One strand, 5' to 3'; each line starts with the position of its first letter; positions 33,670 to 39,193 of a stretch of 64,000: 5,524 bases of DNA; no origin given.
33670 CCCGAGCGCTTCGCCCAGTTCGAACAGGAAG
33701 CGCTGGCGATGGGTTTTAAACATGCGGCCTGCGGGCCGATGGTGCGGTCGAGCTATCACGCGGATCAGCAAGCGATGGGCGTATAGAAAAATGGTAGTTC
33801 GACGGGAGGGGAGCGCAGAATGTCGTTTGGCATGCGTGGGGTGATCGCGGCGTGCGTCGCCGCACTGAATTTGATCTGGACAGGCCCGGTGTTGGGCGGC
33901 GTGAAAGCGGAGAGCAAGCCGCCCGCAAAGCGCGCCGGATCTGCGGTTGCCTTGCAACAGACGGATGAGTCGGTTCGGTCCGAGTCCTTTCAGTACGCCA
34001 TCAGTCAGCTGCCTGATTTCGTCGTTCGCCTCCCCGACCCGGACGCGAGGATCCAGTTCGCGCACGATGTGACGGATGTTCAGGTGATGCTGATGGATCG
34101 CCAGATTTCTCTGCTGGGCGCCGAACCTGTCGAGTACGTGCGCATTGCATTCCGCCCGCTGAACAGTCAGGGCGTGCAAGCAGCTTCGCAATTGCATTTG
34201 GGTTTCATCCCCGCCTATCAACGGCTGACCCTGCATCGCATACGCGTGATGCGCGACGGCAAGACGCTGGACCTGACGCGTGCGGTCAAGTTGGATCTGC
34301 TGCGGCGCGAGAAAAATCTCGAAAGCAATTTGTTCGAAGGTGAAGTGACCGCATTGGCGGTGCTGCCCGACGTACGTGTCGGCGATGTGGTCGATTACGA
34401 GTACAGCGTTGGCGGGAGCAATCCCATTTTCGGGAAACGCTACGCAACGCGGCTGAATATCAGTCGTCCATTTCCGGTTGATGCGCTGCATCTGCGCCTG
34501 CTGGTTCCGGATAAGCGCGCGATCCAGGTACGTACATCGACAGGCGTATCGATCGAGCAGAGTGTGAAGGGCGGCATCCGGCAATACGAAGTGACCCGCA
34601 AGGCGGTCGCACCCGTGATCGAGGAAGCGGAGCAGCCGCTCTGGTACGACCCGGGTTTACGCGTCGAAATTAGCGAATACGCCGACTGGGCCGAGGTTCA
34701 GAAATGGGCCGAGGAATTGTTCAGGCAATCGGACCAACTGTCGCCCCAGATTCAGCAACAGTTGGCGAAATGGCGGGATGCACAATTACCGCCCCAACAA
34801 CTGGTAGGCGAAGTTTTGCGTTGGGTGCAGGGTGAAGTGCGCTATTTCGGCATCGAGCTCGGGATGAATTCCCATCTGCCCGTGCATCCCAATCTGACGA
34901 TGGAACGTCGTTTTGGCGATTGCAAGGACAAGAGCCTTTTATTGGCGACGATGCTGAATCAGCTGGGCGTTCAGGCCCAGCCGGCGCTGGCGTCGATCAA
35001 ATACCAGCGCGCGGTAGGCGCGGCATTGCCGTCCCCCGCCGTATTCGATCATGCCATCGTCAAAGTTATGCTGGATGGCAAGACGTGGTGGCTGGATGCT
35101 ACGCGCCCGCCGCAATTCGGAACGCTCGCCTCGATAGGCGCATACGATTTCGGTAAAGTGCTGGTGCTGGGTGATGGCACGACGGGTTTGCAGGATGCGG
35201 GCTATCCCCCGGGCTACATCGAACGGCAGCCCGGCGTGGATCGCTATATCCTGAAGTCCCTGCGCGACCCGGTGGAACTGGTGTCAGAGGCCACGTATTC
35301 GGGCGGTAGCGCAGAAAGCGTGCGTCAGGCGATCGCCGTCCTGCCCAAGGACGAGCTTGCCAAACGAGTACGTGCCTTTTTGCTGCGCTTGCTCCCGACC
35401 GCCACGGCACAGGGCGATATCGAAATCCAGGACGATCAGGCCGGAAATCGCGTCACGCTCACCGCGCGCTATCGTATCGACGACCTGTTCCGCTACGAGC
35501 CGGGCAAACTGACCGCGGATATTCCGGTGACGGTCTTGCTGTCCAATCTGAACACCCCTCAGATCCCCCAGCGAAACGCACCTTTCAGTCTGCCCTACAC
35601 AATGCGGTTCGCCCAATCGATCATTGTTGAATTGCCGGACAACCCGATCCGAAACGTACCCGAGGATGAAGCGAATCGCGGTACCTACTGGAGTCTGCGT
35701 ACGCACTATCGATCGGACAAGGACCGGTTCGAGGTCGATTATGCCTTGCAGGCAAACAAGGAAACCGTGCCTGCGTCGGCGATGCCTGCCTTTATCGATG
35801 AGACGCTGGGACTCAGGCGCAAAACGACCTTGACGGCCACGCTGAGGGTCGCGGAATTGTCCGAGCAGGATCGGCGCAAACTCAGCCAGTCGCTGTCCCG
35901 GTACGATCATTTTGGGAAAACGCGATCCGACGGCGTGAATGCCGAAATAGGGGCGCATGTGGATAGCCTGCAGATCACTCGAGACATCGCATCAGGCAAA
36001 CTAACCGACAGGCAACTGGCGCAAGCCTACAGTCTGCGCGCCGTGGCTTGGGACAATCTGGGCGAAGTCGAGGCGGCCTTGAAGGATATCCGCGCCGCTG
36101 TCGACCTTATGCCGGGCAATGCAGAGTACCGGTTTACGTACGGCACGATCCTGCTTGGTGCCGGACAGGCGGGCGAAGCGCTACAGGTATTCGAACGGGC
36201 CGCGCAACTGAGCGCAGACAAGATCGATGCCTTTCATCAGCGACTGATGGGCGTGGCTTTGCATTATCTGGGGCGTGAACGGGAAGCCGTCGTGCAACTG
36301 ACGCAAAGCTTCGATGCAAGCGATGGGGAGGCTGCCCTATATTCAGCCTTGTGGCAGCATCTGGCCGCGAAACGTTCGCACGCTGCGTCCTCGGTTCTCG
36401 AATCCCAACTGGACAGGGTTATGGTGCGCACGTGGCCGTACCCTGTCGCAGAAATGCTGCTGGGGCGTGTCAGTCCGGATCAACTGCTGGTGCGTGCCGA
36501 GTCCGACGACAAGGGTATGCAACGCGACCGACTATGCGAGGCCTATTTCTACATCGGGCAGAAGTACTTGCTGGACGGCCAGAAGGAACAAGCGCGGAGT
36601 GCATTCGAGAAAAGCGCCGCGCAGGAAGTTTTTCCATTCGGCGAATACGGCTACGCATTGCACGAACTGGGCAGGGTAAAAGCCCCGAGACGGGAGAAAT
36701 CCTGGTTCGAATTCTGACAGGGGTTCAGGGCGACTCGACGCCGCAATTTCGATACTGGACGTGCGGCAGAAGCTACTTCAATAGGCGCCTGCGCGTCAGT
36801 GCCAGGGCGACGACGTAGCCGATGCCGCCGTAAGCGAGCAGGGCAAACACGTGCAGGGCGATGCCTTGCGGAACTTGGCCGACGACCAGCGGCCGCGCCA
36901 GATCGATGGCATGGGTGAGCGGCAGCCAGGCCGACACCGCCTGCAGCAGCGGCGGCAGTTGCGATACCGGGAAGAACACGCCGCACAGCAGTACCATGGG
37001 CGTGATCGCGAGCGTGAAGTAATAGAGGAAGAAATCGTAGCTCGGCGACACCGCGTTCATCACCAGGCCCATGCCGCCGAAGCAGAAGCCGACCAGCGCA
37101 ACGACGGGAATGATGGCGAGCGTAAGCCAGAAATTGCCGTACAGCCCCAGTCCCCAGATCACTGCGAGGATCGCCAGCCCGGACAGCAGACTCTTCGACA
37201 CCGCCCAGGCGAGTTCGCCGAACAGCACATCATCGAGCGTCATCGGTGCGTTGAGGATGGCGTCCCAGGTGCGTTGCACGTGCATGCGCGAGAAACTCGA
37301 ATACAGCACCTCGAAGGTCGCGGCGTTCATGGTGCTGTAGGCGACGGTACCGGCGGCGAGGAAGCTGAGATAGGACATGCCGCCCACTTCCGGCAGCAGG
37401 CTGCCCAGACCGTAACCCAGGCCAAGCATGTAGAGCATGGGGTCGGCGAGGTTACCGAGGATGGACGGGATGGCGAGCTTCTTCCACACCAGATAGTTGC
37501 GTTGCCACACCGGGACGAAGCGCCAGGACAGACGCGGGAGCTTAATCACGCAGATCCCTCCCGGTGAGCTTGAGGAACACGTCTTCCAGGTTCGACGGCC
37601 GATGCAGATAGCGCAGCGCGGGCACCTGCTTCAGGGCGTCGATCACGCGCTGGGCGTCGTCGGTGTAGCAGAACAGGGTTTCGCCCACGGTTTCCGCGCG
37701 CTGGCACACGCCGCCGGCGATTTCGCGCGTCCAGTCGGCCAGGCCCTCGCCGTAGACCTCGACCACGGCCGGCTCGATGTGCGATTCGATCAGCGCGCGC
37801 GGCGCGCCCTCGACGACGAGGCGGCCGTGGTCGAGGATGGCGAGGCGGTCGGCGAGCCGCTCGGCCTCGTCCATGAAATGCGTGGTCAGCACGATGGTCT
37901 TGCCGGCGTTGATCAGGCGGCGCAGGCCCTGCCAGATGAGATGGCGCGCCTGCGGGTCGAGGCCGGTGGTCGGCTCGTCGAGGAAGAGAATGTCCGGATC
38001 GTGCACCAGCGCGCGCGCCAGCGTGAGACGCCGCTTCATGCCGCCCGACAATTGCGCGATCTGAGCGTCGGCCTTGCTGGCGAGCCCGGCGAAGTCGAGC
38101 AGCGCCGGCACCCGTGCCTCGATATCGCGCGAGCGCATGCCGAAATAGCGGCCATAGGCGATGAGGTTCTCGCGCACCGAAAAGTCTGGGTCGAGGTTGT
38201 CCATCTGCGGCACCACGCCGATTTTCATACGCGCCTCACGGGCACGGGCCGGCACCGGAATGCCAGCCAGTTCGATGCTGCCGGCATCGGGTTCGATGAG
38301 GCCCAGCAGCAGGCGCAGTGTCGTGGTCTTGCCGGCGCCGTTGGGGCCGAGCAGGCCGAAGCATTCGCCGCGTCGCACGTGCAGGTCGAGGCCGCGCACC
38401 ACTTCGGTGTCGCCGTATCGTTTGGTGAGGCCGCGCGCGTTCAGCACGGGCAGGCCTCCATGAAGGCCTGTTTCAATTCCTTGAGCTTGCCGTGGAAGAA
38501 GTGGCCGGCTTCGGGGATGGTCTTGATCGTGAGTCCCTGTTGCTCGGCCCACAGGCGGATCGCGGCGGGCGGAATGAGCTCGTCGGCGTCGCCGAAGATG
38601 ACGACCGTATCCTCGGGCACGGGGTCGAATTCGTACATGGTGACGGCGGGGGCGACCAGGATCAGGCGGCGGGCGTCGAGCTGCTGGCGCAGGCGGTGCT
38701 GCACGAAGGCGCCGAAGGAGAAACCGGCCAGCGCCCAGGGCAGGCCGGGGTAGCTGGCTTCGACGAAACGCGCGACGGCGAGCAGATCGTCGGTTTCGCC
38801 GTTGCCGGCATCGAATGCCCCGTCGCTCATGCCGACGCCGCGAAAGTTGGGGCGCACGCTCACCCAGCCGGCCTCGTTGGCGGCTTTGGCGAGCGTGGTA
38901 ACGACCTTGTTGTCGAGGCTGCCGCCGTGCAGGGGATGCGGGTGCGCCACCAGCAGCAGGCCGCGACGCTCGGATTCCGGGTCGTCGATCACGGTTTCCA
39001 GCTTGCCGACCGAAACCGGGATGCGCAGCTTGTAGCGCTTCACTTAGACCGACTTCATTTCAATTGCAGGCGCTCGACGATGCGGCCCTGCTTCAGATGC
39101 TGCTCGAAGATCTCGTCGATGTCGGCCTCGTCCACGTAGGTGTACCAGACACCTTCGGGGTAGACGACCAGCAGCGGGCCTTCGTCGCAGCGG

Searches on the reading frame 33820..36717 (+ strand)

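Call 34: search_protein_families(library=ncbifam, proteins=[window:33820-36717:+])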
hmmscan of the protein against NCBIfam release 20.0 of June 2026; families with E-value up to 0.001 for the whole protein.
window:33820-36717:+ (965 aa): 7 families
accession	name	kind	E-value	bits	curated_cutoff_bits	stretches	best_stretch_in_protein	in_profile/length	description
NF008391.2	PRK11189.1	equivalog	5.4e-29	101.6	250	1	713-958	44-289/297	lipoprotein NlpI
NF040959.1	MamA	equivalog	6e-08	32.4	200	1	732-830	103-199/204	magnetosome protein MamA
TIGR02521.1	type_IV_pilW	equivalog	1.1e-07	31.6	154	1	730-845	61-176/234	type IV pilus biogenesis/stability protein PilW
TIGR02917.1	PEP_TPR_lipo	equivalog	1.2e-05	23.4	312.2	1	740-860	335-454/899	XrtA/PEP-CTERM system TPR-repeat protein PrsT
NF007468.0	PRK10049.1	equivalog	6.6e-05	21.3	1043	1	734-855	101-219/817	poly-beta-1,6 N-acetyl-D-glucosamine export porin PgaA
NF007302.0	PRK09782.1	equivalog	0.00012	20.1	1223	1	733-796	611-674/990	phage receptor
NF052312.1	T9SS_PorW_SprE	equivalog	0.00014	20.6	250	0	707-817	151-265/716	type IX secretion system periplasmic lipoprotein PorW/SprE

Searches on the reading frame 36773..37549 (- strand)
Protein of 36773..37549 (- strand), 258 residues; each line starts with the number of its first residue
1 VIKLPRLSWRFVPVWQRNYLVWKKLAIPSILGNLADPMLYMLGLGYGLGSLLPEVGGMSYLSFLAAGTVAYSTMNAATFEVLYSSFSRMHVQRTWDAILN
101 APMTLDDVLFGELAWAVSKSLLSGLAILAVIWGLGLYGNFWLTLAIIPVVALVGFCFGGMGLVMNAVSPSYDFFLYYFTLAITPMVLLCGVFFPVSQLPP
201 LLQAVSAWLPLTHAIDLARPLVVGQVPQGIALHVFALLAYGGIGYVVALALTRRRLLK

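Call 42: search_protein_families(library=ncbifam, max_evalue=1e-10, proteins=[window:36773-37549:-])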
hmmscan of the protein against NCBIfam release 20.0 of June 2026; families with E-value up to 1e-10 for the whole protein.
window:36773-37549:- (258 aa): 3 families
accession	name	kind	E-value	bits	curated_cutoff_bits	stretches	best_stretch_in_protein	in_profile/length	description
TIGR01291.1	nodJ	subfamily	9.9e-78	261.2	206.65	1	8-257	4-252/253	ABC-2 type transporter, NodJ family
NF011648.0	PRK15066.1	subfamily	2.4e-18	66.6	225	1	16-252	19-249/257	ABC transporter permease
TIGR01247.1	drrB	subfamily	1.1e-15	58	223.05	1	30-227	13-210/236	daunorubicin resistance ABC transporter membrane protein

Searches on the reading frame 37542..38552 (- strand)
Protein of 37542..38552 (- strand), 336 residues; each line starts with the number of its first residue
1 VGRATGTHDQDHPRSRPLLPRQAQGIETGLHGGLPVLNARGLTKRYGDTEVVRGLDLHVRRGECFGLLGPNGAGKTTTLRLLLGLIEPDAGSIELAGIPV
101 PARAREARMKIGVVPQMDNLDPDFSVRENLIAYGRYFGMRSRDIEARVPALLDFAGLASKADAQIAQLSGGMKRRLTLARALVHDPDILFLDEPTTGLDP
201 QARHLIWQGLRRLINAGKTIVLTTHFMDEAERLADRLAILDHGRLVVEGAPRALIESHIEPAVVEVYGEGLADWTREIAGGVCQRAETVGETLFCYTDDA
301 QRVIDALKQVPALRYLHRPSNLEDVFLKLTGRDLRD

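Call 34: search_protein_families(library=ncbifam, proteins=[window:37542-38552:-])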
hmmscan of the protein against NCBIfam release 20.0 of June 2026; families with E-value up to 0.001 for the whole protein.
window:37542-38552:- (336 aa): 189 families (the best 25 are shown)
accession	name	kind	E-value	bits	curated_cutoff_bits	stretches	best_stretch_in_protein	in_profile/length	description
NF010060.0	PRK13537.1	equivalog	4e-140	466.2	521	1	35-336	14-314/314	nodulation factor ABC transporter ATP-binding protein NodI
NF010059.0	PRK13536.1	equivalog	1e-127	425.6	549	1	39-335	46-341/342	nodulation factor ABC transporter ATP-binding protein NodI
TIGR01288.1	nodI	equivalog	1.7e-122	408.2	424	1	40-335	8-302/303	nodulation factor ABC transporter ATP-binding protein NodI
TIGR01188.1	drrA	subfamily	2.7e-77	260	312.45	1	44-281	1-237/302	daunorubicin resistance ABC transporter, ATP-binding protein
NF033858.1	ABC2_perm_RbbA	equivalog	1.6e-60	205.1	1050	1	35-271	265-501/909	ribosome-associated ATPase/putative transporter RbbA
TIGR03864.1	PQQ_ABC_ATP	hypoth_equivalog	1.3e-59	201.6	302.25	1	37-258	2-223/236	ABC transporter, ATP-binding subunit, PQQ-dependent alcohol dehydrogenase system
TIGR03522.1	GldA_ABC_ATP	equivalog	6.9e-51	173.5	402.6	1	39-292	5-257/301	gliding motility-associated ABC transporter ATP-binding subunit GldA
TIGR03265.1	PhnT2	equivalog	3.4e-44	151.5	457.7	1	36-269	4-237/353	putative 2-aminoethylphosphonate ABC transporter ATP-binding protein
NF000106.1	40850658_otr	exception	7.1e-44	150.3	750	1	36-250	13-227/351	oxytetracycline efflux ABC transporter Otr(C) ATP-binding subunit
TIGR04406.1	LPS_export_lptB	equivalog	1.1e-43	149.3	240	1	37-258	2-226/239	LPS export ABC transporter ATP-binding protein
NF006987.0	PRK09452.1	equivalog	1.2e-43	149.3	482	1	35-263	16-244/378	spermidine/putrescine ABC transporter ATP-binding protein PotA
TIGR00968.1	3a0106s01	subfamily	3.8e-43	147.7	342.75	1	42-269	6-233/237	sulfate ABC transporter ATP-binding protein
NF010068.0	PRK13548.1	equivalog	8.2e-43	146.4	261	1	36-258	5-234/261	heme ABC transporter ATP-binding protein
NF007082.0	PRK09536.1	equivalog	1.4e-42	146.2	537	1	36-256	3-228/402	corrinoid ABC transporter ATPase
TIGR03873.1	F420-0_ABC_ATP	hypoth_equivalog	2.2e-42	145.1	372.4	1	37-268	2-235/256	putative F420-0 ABC transporter ATP-binding protein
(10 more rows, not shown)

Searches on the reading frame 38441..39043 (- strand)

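Call 42: search_protein_families(library=ncbifam, max_evalue=1e-10, proteins=[window:38441-39043:-])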
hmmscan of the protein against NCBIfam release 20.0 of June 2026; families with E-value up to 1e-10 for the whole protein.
window:38441-39043:- (200 aa): 1 family
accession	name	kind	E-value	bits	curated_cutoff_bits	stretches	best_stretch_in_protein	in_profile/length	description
NF058544.1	IVPilMotSglTMyx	equivalog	3.2e-16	59.8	300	1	8-193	14-199/210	type IV pili motility protein SglT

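Call 43: search_protein_families(library=pfam, max_evalue=0.001, proteins=[window:38441-39043:-])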
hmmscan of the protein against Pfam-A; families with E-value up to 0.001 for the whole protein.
window:38441-39043:- (200 aa): 4 families
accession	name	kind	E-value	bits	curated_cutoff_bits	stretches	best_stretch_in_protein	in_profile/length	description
PF12146.15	Hydrolase_4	-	9.9e-11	41.8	27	1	38-136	10-113/239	Serine aminopeptidase, S33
PF12697.13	Abhydrolase_6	-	7.6e-08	33.7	26.3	0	139-184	162-207/217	Alpha/beta hydrolase family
PF00561.26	Abhydrolase_1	-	1.4e-07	31.9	25.8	1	40-120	8-88/245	alpha/beta hydrolase fold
PF02129.25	Peptidase_S15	-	0.00037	20.7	23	1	22-135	12-128/262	X-Pro dipeptidyl-peptidase (S15 family)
